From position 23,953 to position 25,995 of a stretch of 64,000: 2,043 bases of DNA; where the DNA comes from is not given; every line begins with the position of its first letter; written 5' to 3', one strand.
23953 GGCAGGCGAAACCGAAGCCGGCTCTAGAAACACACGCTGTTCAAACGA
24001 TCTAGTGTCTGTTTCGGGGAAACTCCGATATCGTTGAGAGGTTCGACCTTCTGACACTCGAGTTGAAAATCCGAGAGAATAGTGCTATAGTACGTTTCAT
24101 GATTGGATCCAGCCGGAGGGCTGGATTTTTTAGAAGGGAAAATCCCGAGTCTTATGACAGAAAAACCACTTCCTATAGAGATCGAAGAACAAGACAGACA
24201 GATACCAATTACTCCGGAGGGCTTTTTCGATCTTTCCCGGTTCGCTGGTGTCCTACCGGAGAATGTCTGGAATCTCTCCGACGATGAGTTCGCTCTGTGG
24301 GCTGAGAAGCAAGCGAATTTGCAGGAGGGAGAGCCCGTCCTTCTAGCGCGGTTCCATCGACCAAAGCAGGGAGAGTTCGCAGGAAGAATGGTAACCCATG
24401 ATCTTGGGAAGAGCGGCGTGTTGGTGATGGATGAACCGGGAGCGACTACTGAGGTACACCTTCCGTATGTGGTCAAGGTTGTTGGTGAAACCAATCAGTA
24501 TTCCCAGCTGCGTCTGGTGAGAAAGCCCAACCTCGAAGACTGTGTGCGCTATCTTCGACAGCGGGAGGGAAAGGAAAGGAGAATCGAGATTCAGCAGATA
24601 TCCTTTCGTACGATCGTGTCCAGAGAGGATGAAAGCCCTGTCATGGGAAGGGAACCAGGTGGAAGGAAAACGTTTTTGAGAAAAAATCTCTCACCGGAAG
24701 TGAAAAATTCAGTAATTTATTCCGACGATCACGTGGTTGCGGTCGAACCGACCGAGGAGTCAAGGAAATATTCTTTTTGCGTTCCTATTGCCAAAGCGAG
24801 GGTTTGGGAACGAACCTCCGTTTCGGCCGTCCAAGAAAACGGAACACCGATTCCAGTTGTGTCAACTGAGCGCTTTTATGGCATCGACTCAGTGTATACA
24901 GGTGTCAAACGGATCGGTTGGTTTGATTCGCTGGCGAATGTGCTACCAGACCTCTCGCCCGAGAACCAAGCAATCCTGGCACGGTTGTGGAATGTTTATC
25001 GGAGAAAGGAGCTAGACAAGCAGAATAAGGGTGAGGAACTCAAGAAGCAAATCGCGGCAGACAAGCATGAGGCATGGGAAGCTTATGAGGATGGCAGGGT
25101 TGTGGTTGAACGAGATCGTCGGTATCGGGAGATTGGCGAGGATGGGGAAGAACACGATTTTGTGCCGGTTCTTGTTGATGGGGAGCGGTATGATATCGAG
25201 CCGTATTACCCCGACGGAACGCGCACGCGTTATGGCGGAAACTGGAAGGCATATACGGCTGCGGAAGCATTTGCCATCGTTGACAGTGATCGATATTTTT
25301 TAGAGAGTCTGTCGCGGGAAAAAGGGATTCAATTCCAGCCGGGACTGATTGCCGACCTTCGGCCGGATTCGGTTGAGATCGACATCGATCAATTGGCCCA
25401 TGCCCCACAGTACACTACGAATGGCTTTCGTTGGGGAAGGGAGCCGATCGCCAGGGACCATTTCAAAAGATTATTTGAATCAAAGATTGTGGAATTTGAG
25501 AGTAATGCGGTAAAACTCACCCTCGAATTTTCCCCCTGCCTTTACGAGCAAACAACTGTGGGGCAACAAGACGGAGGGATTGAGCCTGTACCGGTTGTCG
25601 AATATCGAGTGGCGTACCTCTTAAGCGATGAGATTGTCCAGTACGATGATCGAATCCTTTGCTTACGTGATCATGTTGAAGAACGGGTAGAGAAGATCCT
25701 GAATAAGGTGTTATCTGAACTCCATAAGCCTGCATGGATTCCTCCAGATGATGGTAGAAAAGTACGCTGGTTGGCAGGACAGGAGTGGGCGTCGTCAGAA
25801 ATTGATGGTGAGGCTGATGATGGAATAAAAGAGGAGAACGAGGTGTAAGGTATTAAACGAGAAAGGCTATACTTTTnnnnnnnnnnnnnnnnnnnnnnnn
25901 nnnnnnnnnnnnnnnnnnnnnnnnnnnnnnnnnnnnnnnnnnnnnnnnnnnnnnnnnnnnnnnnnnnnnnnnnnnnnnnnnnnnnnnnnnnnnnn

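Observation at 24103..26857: Tandem paralogous genes of an uncharacterised family sharing the '(E/P)(N/E).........' signature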

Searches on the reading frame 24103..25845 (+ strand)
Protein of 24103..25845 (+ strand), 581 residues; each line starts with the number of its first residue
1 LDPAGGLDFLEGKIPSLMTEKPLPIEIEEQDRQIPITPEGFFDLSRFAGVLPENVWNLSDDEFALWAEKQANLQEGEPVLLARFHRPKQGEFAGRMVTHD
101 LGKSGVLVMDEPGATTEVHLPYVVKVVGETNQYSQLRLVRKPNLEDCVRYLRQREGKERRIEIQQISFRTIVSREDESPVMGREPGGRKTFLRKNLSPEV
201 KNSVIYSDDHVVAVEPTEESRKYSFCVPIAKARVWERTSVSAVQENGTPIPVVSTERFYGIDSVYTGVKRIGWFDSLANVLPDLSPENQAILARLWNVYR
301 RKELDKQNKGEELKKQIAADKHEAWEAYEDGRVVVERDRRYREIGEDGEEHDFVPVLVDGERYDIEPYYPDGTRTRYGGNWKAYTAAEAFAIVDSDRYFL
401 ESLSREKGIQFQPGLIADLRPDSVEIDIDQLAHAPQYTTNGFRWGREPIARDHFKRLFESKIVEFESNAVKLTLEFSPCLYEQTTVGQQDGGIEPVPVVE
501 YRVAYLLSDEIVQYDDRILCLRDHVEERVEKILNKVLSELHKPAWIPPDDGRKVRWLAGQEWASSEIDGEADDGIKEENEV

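Call 4: search_protein_families(library=pfam, proteins=[window:24103-25845:+], max_evalue=10)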
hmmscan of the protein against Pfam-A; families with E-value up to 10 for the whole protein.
window:24103-25845:+ (581 aa): 0 families

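Call 5: search_protein_families(library=ncbifam, proteins=[window:24103-25845:+], max_evalue=10)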
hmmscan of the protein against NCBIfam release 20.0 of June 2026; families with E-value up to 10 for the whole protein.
window:24103-25845:+ (581 aa): 0 families

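Call 8: find_homologous_proteins(query=window:24103-25845:+, max_evalue=0.01)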
Query window:24103-25845:+ (581 aa): 1 proteins with E <= 0.01 among 8000 candidates.
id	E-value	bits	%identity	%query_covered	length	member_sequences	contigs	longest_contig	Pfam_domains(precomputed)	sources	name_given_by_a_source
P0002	0.0e+0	1287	100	97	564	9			-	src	-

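Call 14: search_protein_families(library=phrogs, proteins=[window:24154-25845:+], max_evalue=1)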
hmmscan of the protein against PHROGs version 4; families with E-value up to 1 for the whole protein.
window:24154-25845:+ (564 aa): 1 family
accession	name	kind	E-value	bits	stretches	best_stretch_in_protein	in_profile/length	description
phrog_6353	-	unknown function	0.22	12.7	1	269-317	23-69/103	-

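Call 15: search_protein_families(library=padloc, proteins=[window:24154-25845:+], max_evalue=1)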
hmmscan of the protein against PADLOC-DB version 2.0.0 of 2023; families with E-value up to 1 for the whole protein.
window:24154-25845:+ (564 aa): 0 families

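Call 18: find_related_loci(query=A1, collection=genome_contigs, flank=8000)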
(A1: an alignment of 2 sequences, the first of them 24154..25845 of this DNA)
Query A1 (564 aa) in genome_contigs; peptide patterns used: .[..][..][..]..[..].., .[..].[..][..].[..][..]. (x = any residue, [..] = any of these).
298 stretches matched a pattern, but none encodes a relative of the query by tblastn (E <= 1e-3).

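Call 21: predict_structure(alignment_id=A1)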
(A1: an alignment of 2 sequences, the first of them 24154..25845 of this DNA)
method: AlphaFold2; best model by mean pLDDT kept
length: 564 residues; sequences in the alignment: 2
mean_pLDDT: 31.2   pTM: 0.17
mean pLDDT of the five models: 31.2, 31.0, 30.2, 29.6, 28.5
residues with pLDDT >= 90: 0; 70-90: 0; 50-70: 15; < 50: 549
segments of 3 or more residues with pLDDT < 50: 1-228, 231-297, 299-325, 338-346, 348-564
pLDDT, mean of each block of 10 residues (from residue 1): 24 25 31 34 40 31 34 31 28 25 33 30 36 33 21 22 24 23 24 23 31 30 45 36 31 32 36 39 39 43 35 29 48 49 43 34 31 29 33 25 24 24 23 27 31 32 30 32 30 27 31 40 30 29 24 24 26
secondary structure, 60 per line:
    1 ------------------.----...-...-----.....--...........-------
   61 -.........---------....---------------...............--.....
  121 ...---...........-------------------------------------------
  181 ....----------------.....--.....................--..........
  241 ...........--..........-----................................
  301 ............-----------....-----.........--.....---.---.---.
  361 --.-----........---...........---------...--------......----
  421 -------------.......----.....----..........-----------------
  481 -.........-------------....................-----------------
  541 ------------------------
elements in order: E24-26 H36-40 H43-53 E62-70 E80-83 E99-113 E116-123 H127-137 H181-184 H201-205 E208-228 E231-251 H254-263 H269-312 E324-327 E333-341 E344-348 H369-376 H380-390 H411-416 H434-440 E445-449 E454-463 E482-490 H504-523

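Call 22: search_protein_representatives(alignment_id=A1)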
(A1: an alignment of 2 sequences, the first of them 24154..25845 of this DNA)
Query: 2 sequences, 600 profile positions. Proteins with E-value up to 0.001 (for the whole library): 19; up to 1e-10: 15; up to 1e-30: 10. The best 19 are listed.
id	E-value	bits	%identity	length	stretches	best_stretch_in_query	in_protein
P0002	0.0e+00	1168.9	-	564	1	1-600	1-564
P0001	1.4e-184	631.3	-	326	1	9-342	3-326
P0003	6.8e-78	278.9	-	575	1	21-589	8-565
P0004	1.8e-70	254.4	-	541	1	55-597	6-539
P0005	5.0e-57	210.0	-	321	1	26-339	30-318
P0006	2.2e-56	207.9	-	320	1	29-339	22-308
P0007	1.9e-50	188.3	-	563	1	32-587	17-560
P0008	2.1e-49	184.8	-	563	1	30-577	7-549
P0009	8.0e-41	156.5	-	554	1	32-575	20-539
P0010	3.5e-34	134.6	-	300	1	25-339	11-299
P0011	1.7e-20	89.4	-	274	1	32-319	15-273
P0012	4.2e-16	74.8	-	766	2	221-566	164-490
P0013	1.6e-14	69.6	-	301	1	30-325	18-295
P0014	2.7e-14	68.9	-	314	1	30-324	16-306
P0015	8.8e-11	57.3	-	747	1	52-563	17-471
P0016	4.2e-10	55.0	-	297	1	34-322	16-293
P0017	7.3e-08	47.6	-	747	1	49-563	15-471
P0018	4.6e-06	41.7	-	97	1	519-589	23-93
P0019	1.1e-04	37.2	-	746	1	53-564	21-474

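Call 26: find_homologous_proteins(query=A2, max_evalue=0.01)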
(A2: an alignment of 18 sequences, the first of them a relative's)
Query A2 (18 sequences) (564 aa, profile of the alignment): 2 proteins with E <= 0.01 among 8000 candidates.
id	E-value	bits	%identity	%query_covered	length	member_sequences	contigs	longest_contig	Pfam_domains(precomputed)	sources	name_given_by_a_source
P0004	7.1e-179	614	31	93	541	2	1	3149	-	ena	-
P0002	5.9e-172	591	100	100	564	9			-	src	-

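Call 28: find_encoding_contigs(protein=P0004, flank=10000)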
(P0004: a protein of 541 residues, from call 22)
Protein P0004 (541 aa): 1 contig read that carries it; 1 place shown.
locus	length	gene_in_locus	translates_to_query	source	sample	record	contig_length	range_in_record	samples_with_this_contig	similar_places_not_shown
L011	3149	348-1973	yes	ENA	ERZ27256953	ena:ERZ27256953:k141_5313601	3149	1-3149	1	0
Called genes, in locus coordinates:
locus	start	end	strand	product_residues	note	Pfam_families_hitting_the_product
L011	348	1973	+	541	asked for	-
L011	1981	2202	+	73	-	-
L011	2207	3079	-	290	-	PF02540:NAD_synthase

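Call 29: find_encoding_contigs(protein=P0003, flank=10000)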
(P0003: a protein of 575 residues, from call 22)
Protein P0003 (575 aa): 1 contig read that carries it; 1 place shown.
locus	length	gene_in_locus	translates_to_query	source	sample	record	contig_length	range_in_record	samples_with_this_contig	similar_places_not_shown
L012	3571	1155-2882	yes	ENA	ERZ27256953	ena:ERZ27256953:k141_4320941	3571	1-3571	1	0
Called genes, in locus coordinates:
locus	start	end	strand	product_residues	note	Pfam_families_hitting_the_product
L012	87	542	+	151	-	-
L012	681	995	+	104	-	-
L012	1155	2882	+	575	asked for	-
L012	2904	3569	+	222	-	?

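Call 30: find_encoding_contigs(protein=P0005, flank=10000)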
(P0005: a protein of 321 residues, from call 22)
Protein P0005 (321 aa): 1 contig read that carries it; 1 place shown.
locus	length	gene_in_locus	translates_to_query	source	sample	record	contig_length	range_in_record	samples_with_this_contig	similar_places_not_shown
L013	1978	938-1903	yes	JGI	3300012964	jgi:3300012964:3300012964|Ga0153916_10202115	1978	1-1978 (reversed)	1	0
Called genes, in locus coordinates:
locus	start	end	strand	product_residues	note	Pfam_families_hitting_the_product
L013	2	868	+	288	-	?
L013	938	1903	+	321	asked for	-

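Call 31: find_encoding_contigs(protein=P0007, flank=10000)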
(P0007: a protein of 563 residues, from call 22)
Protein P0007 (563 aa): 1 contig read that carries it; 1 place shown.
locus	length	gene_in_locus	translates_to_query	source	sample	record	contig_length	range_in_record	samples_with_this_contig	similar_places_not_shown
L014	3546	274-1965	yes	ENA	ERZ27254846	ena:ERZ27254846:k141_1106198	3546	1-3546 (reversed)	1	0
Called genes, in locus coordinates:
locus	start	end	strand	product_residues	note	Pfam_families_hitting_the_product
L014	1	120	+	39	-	?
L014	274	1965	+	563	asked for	-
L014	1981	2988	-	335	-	PF02540:NAD_synthase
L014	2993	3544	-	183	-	?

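Call 32: find_encoding_contigs(protein=P0012, flank=10000)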
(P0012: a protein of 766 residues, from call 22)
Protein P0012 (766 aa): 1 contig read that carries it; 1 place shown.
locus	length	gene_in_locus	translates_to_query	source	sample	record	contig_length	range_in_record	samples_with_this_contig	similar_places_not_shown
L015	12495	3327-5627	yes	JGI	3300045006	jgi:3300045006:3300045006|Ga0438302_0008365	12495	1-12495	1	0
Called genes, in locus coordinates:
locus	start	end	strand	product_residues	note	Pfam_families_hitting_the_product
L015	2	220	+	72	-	?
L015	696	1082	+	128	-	PF07885:Ion_trans_2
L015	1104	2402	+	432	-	PF01566:Nramp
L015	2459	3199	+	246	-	PF04402:SIMPL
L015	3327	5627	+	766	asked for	-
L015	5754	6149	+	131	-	-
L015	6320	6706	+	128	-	-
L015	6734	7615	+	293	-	PF10672:Methyltrans_SAM, PF03602:Cons_hypoth95 (weak)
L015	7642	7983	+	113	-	-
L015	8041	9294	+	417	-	PF00403:HMA, PF13386:DsbD_2, PF13473:Cupredoxin_1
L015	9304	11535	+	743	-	PF00403:HMA, PF00122:E1-E2_ATPase, PF00702:Hydrolase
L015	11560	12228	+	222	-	-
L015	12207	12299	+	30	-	-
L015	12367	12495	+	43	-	?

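Call 33: find_encoding_contigs(protein=P0013, flank=10000)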
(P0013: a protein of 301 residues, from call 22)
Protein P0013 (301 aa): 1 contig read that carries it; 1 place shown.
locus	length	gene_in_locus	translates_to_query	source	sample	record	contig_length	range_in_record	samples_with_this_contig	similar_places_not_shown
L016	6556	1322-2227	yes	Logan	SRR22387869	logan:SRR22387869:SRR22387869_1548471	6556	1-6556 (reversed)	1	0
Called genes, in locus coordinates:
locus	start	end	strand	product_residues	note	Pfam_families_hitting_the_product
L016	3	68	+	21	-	?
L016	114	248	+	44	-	-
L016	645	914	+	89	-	PF00830:Ribosomal_L28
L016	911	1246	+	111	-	-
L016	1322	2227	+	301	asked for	-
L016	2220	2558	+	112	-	-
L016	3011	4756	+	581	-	-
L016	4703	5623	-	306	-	PF02540:NAD_synthase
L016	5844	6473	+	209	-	-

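Call 38: find_related_loci(query=A3, collection=metagenome_contigs, flank=10000)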
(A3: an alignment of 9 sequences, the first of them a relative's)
Query A3 (564 aa) in metagenome_contigs; peptide patterns used: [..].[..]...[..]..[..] (x = any residue, [..] = any of these).
60 stretches matched a pattern; 6 encode a relative of the query (tblastn E <= 1e-3); 6 distinct loci.
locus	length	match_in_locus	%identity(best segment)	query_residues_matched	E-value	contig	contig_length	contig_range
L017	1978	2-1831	41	10-552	5e-64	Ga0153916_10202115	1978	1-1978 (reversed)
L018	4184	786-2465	32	9-549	4e-60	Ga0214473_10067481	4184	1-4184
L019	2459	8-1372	31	118-563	2e-54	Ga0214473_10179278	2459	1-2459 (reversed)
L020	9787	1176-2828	26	14-553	1e-44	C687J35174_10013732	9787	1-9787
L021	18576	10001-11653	26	14-553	3e-44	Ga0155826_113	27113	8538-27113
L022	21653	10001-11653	26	14-553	1e-44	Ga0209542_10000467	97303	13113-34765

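Call 41: search_protein_families(library=pfam, alignment_id=A2, max_evalue=1)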
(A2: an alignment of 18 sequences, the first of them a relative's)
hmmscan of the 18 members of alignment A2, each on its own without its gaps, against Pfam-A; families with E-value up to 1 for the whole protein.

A. member 1, P0002 (564 aa): 0 families

B. families by the number of members that match (of 18 scanned): 14 families
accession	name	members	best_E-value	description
PF08863.15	YolD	1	0.00094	YolD-like protein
PF21610.2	FlgA_N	1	0.019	Flagellar protein FlgA, N-terminal domain-like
PF19064.5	DUF5760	1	0.025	Family of unknown function (DUF5760)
PF06865.17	Ppnp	1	0.12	Pyrimidine/purine nucleoside phosphorylase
PF21048.2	Rad26-like_N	1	0.14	Rad26-like, N-terminal domain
PF14506.12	CppA_N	1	0.2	CppA N-terminal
PF09182.16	PuR_N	1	0.23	Bacterial purine repressor, N-terminal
PF24031.1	FN3_IL27B_N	1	0.28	IL27B N-terminal FN3 domain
PF08679.17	DsrD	1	0.29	Dissimilatory sulfite reductase D (DsrD)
PF11740.13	KfrA_N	1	0.39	Plasmid replication region DNA-binding N-term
PF02186.21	TFIIE_beta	1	0.4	TFIIE beta subunit core domain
PF15647.12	Tox-REase-3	1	0.46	Restriction endonuclease fold toxin 3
PF22130.1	Phage_gp38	1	0.66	Lactococcus phage gp38-like protein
PF13457.12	GW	1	0.98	GW (Gly-Tryp) dipeptide domain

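Call 42: search_solved_structures(query=A2, max_evalue=10)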
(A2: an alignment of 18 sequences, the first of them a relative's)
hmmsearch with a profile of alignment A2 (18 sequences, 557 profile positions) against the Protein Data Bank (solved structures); distinct sequences matched with E-value up to 10: 11.
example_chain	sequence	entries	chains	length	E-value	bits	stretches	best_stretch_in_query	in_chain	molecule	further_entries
6woo_KK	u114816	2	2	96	0.38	12.5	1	472-493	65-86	eS10 | Small ribosomal subunit protein eS10A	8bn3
4v92_BK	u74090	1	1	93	0.39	12.5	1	472-493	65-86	ES10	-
2fo1_D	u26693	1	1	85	0.48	12.2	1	250-297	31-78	Protein lag-3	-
4u3n_c0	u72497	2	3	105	0.49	12.1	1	472-493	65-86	40S ribosomal protein S10-A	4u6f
4u3m_C0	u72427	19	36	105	0.5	12.1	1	472-493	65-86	40S ribosomal protein S10-B | 40S ribosomal protein S10-A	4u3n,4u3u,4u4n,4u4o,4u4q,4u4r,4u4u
4uer_7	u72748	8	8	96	0.5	12.1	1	472-493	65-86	ES10 | 40S ribosomal protein S10-A | Small ribosomal subunit protein eS10A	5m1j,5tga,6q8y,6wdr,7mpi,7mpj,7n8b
5i4l_C0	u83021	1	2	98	0.52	12.1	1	472-493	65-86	40S ribosomal protein S10-A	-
6i7o_C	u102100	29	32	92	0.54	12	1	472-493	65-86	40S ribosomal protein S10-A | Small ribosomal subunit protein eS10A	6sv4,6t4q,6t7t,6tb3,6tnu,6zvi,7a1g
3j6x_10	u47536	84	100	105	0.6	11.9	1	472-493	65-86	40S ribosomal protein S10 | 40S ribosomal protein S10-A | eS10 (yeast S10)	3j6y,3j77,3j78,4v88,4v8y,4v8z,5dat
5mq6_A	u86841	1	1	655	0.64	11.8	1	12-89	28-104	Pyridine nucleotide-disulfide oxidoreductase-like protein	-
5it7_K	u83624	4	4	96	1.6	10.5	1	472-493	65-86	KLLA0B08173p | Ribosomal protein eS10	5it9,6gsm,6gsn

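Call 62: predict_structure(alignment_id=A2)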
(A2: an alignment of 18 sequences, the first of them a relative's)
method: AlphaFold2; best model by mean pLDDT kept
length: 564 residues; sequences in the alignment: 18
mean_pLDDT: 84.7   pTM: 0.69
mean pLDDT of the five models: 84.7, 83.7, 83.1, 82.9, 82.5
residues with pLDDT >= 90: 331; 70-90: 143; 50-70: 53; < 50: 37
segments of 3 or more residues with pLDDT < 50: 1-15, 155-159, 548-564
pLDDT, mean of each block of 10 residues (from residue 1): 36 58 88 91 95 70 90 90 90 72 92 90 93 79 84 57 71 87 83 87 80 94 92 95 95 91 91 95 94 92 96 97 92 94 93 65 90 95 97 95 94 88 72 93 96 97 87 66 92 96 97 96 84 69 66 35 34
secondary structure, 60 per line:
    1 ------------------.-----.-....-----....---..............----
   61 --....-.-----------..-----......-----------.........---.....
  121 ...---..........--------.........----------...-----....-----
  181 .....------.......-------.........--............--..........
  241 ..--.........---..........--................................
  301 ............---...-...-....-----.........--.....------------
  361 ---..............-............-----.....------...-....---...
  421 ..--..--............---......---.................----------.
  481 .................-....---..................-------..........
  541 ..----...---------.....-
elements in order: H27-30 H36-39 H43-56 E63-66 E87-92 E104-112 E116-123 H127-136 E145-153 E164-166 E172-175 H181-185 E192-198 E206-214 E217-228 E231-242 E245-253 H257-266 H269-312 E316-318 E324-327 E333-341 E344-348 H364-377 H379-390 H396-400 E407-409 H411-414 H429-440 E444-449 E453-469 E480-497 H499-502 H506-523 H531-536 E537-542 H559-563
